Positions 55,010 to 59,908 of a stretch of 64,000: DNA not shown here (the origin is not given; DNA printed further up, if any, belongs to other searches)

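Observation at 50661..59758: Stripped-down type VIIb-like secretion locus: EssC, YukD and WXG100 proteins but no EssA, EssB/YukC or EsaA/YueB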

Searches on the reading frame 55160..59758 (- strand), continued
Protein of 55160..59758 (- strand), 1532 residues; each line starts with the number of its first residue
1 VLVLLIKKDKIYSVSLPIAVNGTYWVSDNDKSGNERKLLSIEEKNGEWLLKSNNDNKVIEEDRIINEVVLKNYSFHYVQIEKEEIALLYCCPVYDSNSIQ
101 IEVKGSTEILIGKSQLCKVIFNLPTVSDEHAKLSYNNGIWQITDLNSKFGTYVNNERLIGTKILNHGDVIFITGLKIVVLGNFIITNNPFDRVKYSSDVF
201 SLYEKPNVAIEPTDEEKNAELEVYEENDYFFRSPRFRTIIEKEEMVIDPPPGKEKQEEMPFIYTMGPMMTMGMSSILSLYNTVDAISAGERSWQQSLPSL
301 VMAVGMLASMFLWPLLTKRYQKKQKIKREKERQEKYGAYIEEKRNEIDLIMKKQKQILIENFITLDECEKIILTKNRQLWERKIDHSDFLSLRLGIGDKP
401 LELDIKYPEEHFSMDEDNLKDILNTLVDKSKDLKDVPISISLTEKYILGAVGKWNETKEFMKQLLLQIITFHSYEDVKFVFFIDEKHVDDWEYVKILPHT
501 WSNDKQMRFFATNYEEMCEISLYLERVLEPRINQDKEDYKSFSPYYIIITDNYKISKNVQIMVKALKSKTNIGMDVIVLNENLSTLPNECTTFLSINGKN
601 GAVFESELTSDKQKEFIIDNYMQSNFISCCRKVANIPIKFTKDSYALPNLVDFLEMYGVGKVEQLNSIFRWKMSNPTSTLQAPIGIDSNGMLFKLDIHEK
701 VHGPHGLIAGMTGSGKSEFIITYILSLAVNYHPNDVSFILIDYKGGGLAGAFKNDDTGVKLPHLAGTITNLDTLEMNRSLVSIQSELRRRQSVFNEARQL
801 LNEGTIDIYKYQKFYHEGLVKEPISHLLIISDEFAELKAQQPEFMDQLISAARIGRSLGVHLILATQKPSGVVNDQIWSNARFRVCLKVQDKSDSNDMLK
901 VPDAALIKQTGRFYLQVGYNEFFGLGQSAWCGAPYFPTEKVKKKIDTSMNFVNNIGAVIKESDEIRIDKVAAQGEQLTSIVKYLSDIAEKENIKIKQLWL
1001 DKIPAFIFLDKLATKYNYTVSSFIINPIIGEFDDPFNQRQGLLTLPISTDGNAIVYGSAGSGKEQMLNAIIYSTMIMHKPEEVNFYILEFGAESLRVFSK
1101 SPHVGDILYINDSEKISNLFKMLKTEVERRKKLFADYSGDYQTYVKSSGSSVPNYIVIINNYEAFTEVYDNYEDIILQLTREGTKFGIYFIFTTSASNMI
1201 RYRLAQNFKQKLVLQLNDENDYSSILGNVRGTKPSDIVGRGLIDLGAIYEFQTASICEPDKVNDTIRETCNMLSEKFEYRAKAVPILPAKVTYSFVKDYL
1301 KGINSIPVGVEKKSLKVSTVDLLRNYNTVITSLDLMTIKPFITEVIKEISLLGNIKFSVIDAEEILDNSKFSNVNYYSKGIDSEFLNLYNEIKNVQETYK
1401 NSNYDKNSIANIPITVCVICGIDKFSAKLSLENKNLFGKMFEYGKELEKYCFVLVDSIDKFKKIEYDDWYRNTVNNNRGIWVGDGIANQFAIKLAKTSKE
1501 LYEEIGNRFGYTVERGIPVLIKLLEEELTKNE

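Call 46: search_protein_families(library=pfam, max_evalue=0.01, proteins=[L016:17174-19114:+, L017:16924-19374:+, L019:17007-18980:+, L008:16767-18254:+, L012:6848-8263:+, L018:16749-18281:+, L021:15477-19640:+, L017:21139-22794:+])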
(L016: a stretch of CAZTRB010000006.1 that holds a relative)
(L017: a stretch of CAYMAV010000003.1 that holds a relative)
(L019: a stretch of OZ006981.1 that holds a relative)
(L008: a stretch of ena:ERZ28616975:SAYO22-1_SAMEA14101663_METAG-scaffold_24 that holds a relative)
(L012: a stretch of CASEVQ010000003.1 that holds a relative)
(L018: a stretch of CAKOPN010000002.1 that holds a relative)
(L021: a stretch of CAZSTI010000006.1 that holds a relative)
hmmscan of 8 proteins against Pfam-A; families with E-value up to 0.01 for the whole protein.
L016:17174-19114:+ (646 aa): 1 family
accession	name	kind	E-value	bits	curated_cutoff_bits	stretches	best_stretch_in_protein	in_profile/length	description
PF20901.3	Sf6_terminase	-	0.007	16.9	27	0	458-526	40-96/106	Bacteriophage Sf6, terminase small subunit-like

L017:16924-19374:+ (816 aa): 1 family
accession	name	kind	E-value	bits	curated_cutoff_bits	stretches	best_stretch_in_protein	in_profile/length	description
PF08914.17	Myb_Rap1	-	0.0012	19.7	27.1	0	577-595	17-35/59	Rap1 Myb domain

L019:17007-18980:+ (657 aa): 0 families

L008:16767-18254:+ (495 aa): 1 family
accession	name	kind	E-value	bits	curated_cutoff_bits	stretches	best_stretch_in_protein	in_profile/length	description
PF02520.22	ANIS5_cation-bd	-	0.002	18.6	29.3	0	264-314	53-103/109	SXP/RAL-2 family protein Ani s 5-like, metal-binding domain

L012:6848-8263:+ (471 aa): 0 families

L018:16749-18281:+ (510 aa): 1 family
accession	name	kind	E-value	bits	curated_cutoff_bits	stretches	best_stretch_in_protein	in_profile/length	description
PF02520.22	ANIS5_cation-bd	-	0.0086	16.6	29.3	0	279-329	53-103/109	SXP/RAL-2 family protein Ani s 5-like, metal-binding domain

L021:15477-19640:+ (1387 aa): 0 families

L017:21139-22794:+ (551 aa): 4 families
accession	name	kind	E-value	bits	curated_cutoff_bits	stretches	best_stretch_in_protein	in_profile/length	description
PF00773.25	RNB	-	3.8e-98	329.2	29.3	1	235-540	1-303/326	RNB domain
PF17876.7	CSD2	-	1e-21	77.2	26.2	2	142-212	3-73/74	Cold shock domain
PF08206.17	OB_RNB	-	2.5e-13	49.9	24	1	68-120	1-58/58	Ribonuclease B OB domain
PF22896.3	OB_RNR_1st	-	0.00035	21.2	28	1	24-115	7-96/99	Ribonuclease R, OB first domain, N-terminal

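Call 56: search_protein_families(library=pfam, max_evalue=0.01, proteins=[L021:7234-8493:+, L021:8507-9847:+, L026:7527-9833:+, L025:15282-15998:+, L025:16251-17519:+, L025:17952-20168:+, L023:14927-15610:+, L023:15656-16273:+, L023:16843-18084:+, L026:17012-18757:+])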
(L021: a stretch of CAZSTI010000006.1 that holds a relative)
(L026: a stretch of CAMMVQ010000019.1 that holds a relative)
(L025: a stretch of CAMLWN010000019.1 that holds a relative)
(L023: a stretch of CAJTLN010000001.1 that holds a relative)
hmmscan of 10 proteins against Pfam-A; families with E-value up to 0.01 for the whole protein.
L021:7234-8493:+ (419 aa): 1 family
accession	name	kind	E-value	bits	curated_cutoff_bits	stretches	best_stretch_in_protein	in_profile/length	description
PF06013.18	WXG100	-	0.00034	21.3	27.3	1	7-87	3-83/86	Proteins of 100 residues with WXG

L021:8507-9847:+ (446 aa): 0 families

L026:7527-9833:+ (768 aa): 2 families
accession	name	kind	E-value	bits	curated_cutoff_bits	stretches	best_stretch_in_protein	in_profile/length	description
PF01935.23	DUF87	-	1.4e-22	81.3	23.2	1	290-462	3-164/220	Helicase HerA, central domain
PF01580.24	FtsK_SpoIIIE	-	0.00064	19.7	24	0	307-337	39-66/221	FtsK/SpoIIIE family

L025:15282-15998:+ (238 aa): 2 families
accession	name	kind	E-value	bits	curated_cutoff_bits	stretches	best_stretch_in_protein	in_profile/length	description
PF07464.16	ApoLp-III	-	0.0025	18.4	36.3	1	137-234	17-117/146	Apolipophorin-III precursor (apoLp-III)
PF06419.17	COG6_N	-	0.0095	16.5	27.4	0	168-227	28-84/114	Conserved oligomeric complex COG6, N-terminal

L025:16251-17519:+ (422 aa): 1 family
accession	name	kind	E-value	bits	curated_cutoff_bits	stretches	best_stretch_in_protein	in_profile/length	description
PF01991.23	vATP-synt_E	-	0.0035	17.2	24.2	1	183-268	60-145/199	ATP synthase (E/31 kDa) subunit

L025:17952-20168:+ (738 aa): 0 families

L023:14927-15610:+ (227 aa): 1 family
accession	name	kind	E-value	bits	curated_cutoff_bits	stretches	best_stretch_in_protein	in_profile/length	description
PF01442.23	Apolipoprotein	-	0.00018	21.7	90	0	63-126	111-177/190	Apolipoprotein A1/A4/E domain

L023:15656-16273:+ (205 aa): 2 families
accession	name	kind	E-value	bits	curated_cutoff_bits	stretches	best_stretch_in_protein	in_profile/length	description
PF10168.15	Nup88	-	0.0072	14.6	24.4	1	77-192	558-669/702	Nuclear pore component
PF18822.6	CdvA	-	0.0094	16.4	30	1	147-196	22-71/123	CdvA-like coiled-coil domain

L023:16843-18084:+ (413 aa): 0 families

L026:17012-18757:+ (581 aa): 0 families

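Call 58: search_solved_structures(query=window:55160-59758:-, max_evalue=0.00001)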
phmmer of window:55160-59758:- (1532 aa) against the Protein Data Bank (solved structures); distinct sequences matched with E-value up to 0.00001: 15.
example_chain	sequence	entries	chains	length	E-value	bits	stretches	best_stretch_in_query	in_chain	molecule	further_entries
9qks_G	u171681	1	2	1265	4.8e-130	438.5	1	308-940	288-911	ESX secretion system protein YukB,Green fluorescent protein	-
4nh0_A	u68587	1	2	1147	3e-65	223.8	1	430-1316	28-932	Cell divisionFtsK/SpoIIIE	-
7np7_C1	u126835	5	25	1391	3.7e-40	140.6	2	652-918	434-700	ESX-5 secretion system protein EccC5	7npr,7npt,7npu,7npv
7b9f_C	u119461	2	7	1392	1.4e-36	128.8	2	652-919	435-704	EccC5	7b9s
4lya_A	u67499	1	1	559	1e-31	112.7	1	997-1320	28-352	Uncharacterized protein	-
5fv0_A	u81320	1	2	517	4.3e-31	110.6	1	1029-1320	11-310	ESX secretion system protein EccC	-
4n1a_A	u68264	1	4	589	9e-24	86.3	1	1025-1316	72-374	Cell divisionFtsK/SpoIIIE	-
2ius_A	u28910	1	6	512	1.8e-12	48.8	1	680-904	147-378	DNA TRANSLOCASE FTSK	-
9jv8_A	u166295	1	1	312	3.5e-12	47.9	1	1029-1222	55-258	ESX-1 secretion system protein EccCb1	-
2iuu_A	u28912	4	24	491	3e-10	41.5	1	678-905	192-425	DNA TRANSLOCASE FTSK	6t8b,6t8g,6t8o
2iut_A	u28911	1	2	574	4.6e-10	40.9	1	678-905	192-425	DNA TRANSLOCASE FTSK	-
6sgw_F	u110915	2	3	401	1.6e-07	32.5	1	373-500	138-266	ESX-3 secretion system protein EccC3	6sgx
6umm_E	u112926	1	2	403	1.6e-07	32.4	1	373-500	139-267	ESX-3 secretion system protein EccC3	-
6sgz_J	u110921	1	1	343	1.6e-07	32.4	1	374-500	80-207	ESX-3 secretion system protein EccC3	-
6lar_F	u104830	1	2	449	2.1e-07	32.1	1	373-500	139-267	ESX-3 secretion system protein EccC3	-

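Call 81: find_encoding_contigs(protein=P0119, flank=10000, max_places=1)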
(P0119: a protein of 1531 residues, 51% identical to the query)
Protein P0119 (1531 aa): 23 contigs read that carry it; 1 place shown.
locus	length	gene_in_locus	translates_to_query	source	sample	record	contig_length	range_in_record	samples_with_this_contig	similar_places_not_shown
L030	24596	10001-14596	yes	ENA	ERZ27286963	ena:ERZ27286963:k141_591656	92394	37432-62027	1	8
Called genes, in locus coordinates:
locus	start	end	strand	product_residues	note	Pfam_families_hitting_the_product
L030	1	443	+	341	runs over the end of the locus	-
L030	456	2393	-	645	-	PF00912:Transgly, PF00905:Transpeptidase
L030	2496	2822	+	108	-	-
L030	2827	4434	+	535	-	PF03485:Arg_tRNA_synt_N, PF09334:tRNA-synt_1g (faint), PF00750:tRNA-synt_1d, PF01406:tRNA-synt_1e (faint), PF05746:DALR_1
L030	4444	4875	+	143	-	-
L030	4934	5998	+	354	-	PF03462:PCRF, PF00472:RF-1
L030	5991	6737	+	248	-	PF05175:MTS, PF06325:PrmA, PF13847:Methyltransf_31, PF13649:Methyltransf_25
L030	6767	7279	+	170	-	PF09551:Spore_II_R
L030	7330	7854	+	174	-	PF02659:Mntp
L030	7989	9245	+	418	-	PF00275:EPSP_synthase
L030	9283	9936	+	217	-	PF13472:Lipase_GDSL_2 (faint)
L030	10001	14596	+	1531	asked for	PF00498:FHA (faint), PF01580:FtsK_SpoIIIE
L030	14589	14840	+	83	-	-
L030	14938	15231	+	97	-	PF00823:PPE, PF06013:WXG100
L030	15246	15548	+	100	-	PF06013:WXG100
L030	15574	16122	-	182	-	-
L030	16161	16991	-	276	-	PF01171:ATP_bind_3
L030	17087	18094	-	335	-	PF09992:NAGPA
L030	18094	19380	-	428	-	-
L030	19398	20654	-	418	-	PF01522:Polysacc_deac_1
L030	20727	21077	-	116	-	PF09671:Spore_GerQ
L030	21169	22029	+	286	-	PF02588:YitT_membrane, PF10035:DUF2179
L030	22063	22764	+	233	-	PF13175:AAA_15 (faint), PF02463:SMC_N (faint), PF00005:ABC_tran, PF13304:AAA_21 (faint)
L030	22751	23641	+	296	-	PF18075:FtsX_ECD, PF02687:FtsX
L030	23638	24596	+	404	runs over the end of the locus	PF24568:CC_PcsB, PF01551:Peptidase_M23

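Call 82: find_encoding_contigs(protein=P0097, flank=10000, max_places=1)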
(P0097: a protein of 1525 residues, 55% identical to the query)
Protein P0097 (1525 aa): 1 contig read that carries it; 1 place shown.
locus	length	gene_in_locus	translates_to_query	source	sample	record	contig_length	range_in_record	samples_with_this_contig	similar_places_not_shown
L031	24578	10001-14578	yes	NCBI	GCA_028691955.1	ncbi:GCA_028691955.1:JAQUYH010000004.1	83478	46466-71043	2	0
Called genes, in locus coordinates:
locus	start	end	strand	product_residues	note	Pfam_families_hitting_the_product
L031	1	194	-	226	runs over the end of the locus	PF00990:GGDEF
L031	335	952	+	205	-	PF04892:VanZ-LLP1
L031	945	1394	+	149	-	PF02130:YbeY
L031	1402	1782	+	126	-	PF00383:dCMP_cyt_deam_1, PF08211:dCMP_cyt_deam_2 (weak)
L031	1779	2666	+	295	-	PF00009:GTP_EFTU, PF01926:MMR_HSR1, PF02421:FeoB_N, PF03193:RsgA_GTPase (faint), PF04548:AIG1, PF10662:PduV-EutP, PF00350:Dynamin_N (weak), PF07650:KH_2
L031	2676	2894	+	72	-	PF07866:DUF1653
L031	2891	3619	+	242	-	PF11967:RecO_N, PF02565:RecO_C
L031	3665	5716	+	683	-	PF02368:Big_2 (weak), PF21461:HL_N-beta (faint), PF26182:Ig_NUP210_5th (faint), PF02368:Big_2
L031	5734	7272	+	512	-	-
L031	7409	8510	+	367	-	-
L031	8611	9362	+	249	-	-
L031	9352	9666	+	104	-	-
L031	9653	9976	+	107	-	PF06013:WXG100 (faint)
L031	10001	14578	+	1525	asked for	PF00498:FHA, PF16697:Yop-YscD_cpl, PF01580:FtsK_SpoIIIE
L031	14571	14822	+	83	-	-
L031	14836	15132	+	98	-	PF06013:WXG100 (weak)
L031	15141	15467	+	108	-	PF06013:WXG100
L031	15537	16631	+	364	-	PF04015:DUF362, PF12797:Fer4_2 (faint), PF12838:Fer4_7, PF13187:Fer4_9 (weak), PF13237:Fer4_10 (weak), PF14697:Fer4_21, PF00037:Fer4, PF12837:Fer4_6 (weak), +1 more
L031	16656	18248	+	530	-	PF00664:ABC_membrane, PF00005:ABC_tran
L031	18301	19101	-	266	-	PF08003:Methyltransf_9, PF13489:Methyltransf_23, PF07021:MetW (weak), PF13847:Methyltransf_31, PF08241:Methyltransf_11, PF08242:Methyltransf_12, PF13649:Methyltransf_25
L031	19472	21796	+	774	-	PF00122:E1-E2_ATPase, PF00702:Hydrolase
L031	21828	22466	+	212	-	PF21984:DnaD_N, PF07261:DnaB_2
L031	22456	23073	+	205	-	PF00730:HhH-GPD, PF10576:EndIII_4Fe-2S (weak)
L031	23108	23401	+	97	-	PF07963:N_methyl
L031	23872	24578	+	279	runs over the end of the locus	PF18918:DUF5669 (faint)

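Call 85: search_dna_similar(query=window:55160-59758:-, collection=plasmids, mode=protein, max_rows=12, max_evalue=1e-30)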
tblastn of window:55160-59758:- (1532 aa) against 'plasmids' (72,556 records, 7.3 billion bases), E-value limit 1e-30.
Records with a match: 81; places in all: 97; records where one place covers at least 80% of the query: 0.
Best place of each record, by identity: <60% 81.
By first word of the organism name: Streptomyces 34; Bacillus 11; Mycobacterium 7; Mycolicibacterium 5; Enterococcus 3; Listeria 2; Rothia 2; Embleya 2; Streptantibioticus 2; Tsukamurella 2; and 9 more.
By predicted mobility (MOB-suite, as given by PLSDB): non-mobilizable 46; mobilizable 34; conjugative 1.
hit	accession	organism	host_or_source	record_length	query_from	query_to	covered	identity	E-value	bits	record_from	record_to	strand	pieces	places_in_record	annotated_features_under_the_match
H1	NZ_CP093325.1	Bacillus sp. N5-665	whole organism,peat soil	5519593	338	1401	69%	34.0%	2e-175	593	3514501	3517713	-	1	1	none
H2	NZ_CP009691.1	Bacillus mycoides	soil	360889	339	1447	72%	32.5%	4e-171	580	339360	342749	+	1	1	essC: type VII secretion protein EssC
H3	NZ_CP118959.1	Bacillus mycoides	Soil,Type strain bacterial culture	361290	339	1447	72%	32.5%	4e-171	580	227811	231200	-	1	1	essC: type VII secretion protein EssC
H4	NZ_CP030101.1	Listeria monocytogenes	Environment,water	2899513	339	1489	75%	31.3%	7e-172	582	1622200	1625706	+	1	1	none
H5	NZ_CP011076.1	Brevibacillus laterosporus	Oryza sativa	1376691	228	1267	68%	34.1%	3e-163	556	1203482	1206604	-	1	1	none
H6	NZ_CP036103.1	Bacillus mycoides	cell culture,soil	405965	339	1348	66%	34.6%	6e-171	579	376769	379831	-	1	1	essC: type VII secretion protein EssC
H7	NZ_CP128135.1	Bacillus mycoides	bacterial isolate,field soil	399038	339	1348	66%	34.6%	8e-171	579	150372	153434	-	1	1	essC: type VII secretion protein EssC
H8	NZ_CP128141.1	Bacillus mycoides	bacterial isolate,field soil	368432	339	1348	66%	34.6%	9e-171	579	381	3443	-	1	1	none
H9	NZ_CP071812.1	Bacillus mycoides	cell culture,soil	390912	339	1348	66%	34.6%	1e-170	578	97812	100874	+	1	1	essC: type VII secretion protein EssC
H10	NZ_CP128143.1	Bacillus mycoides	bacterial isolate,field soil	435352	339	1348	66%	34.6%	1e-170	578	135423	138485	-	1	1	essC: type VII secretion protein EssC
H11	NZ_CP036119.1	Bacillus mycoides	cell culture,soil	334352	339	1348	66%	34.6%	3e-171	580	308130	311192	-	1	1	essC: type VII secretion protein EssC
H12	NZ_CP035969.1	Bacillus mycoides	cell culture,soil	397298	230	1292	69%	32.8%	5e-148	511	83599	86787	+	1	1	essC: type VII secretion protein EssC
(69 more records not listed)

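Call 86: get_annotated_region(hit=H4, flank=9000)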
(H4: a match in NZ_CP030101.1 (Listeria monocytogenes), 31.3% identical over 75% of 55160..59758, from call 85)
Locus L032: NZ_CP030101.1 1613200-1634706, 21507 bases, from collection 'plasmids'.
description: Listeria monocytogenes strain FDAARGOS_57 plasmid unnamed, complete sequence
organism: Listeria monocytogenes (NCBI taxid 1639)
taxonomy: Bacteria; Bacillota; Bacilli; Bacillales; Listeriaceae; Listeria; Listeria monocytogenes
host: -; source: Environment,water; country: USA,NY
typing (MOB-suite, as given by PLSDB): non-mobilizable
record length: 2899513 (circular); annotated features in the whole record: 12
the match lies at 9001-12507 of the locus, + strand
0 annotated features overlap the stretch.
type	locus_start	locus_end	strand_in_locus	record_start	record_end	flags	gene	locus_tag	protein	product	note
